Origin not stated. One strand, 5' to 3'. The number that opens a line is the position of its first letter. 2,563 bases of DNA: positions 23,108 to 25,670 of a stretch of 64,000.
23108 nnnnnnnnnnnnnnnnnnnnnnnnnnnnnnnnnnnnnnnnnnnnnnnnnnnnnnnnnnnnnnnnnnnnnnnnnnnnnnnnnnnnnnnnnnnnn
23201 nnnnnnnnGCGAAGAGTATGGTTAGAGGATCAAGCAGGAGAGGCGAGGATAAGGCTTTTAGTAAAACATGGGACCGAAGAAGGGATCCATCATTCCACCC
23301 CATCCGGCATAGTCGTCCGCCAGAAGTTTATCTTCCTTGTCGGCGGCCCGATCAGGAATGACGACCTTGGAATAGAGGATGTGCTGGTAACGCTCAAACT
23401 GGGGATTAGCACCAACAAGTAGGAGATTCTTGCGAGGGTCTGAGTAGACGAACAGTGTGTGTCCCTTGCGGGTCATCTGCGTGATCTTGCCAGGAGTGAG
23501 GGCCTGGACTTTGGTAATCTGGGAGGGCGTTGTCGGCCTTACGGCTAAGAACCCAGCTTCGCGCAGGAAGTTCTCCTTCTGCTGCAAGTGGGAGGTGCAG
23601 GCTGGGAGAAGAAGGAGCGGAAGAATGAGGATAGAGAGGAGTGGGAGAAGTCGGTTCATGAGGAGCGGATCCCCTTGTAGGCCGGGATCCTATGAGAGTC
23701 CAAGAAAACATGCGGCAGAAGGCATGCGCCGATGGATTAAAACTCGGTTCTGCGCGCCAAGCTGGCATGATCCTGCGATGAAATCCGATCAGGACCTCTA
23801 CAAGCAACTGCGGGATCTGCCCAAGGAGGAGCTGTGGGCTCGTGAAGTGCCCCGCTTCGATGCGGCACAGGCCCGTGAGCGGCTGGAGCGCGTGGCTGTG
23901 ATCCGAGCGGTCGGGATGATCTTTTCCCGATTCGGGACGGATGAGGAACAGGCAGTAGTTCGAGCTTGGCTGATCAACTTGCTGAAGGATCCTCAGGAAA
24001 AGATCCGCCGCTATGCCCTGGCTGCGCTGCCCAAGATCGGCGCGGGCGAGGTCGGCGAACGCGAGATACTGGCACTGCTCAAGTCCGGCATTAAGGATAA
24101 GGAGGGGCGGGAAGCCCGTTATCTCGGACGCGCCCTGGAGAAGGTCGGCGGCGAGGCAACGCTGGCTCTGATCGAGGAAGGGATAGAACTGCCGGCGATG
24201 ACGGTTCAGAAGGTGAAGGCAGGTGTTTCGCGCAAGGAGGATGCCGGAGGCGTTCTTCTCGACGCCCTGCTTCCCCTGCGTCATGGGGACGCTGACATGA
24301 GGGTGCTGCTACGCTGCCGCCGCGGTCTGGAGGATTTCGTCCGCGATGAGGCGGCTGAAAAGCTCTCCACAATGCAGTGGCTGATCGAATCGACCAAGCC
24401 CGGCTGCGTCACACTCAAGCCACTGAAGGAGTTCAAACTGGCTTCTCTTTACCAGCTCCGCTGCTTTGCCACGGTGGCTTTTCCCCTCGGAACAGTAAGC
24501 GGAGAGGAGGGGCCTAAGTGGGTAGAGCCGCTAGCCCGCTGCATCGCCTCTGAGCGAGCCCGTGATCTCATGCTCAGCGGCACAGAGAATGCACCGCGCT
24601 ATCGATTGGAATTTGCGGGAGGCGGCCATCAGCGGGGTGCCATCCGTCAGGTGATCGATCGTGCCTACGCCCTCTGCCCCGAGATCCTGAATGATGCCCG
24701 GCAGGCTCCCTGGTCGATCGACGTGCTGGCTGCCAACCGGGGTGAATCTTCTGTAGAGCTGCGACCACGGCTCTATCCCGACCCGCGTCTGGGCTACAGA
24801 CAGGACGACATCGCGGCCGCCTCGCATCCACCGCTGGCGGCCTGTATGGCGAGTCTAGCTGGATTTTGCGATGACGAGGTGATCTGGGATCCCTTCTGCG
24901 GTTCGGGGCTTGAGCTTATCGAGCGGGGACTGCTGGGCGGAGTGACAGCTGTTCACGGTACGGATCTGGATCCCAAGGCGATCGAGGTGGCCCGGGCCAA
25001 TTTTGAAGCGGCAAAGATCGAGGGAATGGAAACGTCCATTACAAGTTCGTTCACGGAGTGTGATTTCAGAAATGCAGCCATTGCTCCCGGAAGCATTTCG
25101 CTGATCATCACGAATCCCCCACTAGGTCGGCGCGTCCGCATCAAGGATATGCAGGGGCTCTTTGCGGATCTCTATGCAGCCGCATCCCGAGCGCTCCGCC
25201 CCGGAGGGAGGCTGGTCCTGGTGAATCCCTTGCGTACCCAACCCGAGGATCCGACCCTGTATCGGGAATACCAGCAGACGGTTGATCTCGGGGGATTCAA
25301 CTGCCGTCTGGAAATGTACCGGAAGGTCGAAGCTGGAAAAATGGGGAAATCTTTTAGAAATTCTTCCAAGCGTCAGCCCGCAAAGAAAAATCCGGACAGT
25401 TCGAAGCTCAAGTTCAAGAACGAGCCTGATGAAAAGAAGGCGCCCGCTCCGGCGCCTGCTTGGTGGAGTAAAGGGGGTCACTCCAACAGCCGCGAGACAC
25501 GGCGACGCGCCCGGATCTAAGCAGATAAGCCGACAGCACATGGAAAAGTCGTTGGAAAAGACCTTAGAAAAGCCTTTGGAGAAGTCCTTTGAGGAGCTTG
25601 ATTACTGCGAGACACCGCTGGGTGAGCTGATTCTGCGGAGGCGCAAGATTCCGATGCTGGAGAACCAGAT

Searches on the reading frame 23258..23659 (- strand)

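Call 7: search_protein_families(library=pfam, proteins=[window:23258-23659:-], max_evalue=0.1)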
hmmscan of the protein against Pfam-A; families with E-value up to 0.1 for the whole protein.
window:23258-23659:- (133 aa): 2 families
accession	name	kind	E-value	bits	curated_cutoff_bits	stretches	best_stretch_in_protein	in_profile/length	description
PF10185.14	Mesd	-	0.043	14.2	24.4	1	40-79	35-74/155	Chaperone for wingless signalling and trafficking of LDL receptor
PF24978.1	Death_Lrrd1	-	0.082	13.7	27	0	24-56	19-51/89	Lrrd1 death domain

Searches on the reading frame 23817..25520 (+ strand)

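Call 87: search_protein_families(library=pfam, proteins=[window:23817-25520:+], max_evalue=0.0001)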
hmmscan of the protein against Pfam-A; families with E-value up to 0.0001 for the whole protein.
window:23817-25520:+ (567 aa): 6 families
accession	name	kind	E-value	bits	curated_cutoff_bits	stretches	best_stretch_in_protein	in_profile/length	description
PF01170.24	UPF0020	-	3.2e-20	73.1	22.3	1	326-476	2-172/197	RMKL-like, methyltransferase domain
PF05175.20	MTS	-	2.4e-08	34.3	23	1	361-483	40-152/170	Methyltransferase small domain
PF13847.12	Methyltransf_31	-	4.9e-06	26.7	27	1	353-472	4-113/145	Methyltransferase domain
PF13646.12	HEAT_2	-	5.4e-06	27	27.7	0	21-105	13-85/88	HEAT repeats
PF11599.14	AviRa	-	7.3e-05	22.8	25.7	0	354-407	53-108/232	RRNA methyltransferase AviRa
PF13649.12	Methyltransf_25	-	9.9e-05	23.4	27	0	360-464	5-97/97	Methyltransferase domain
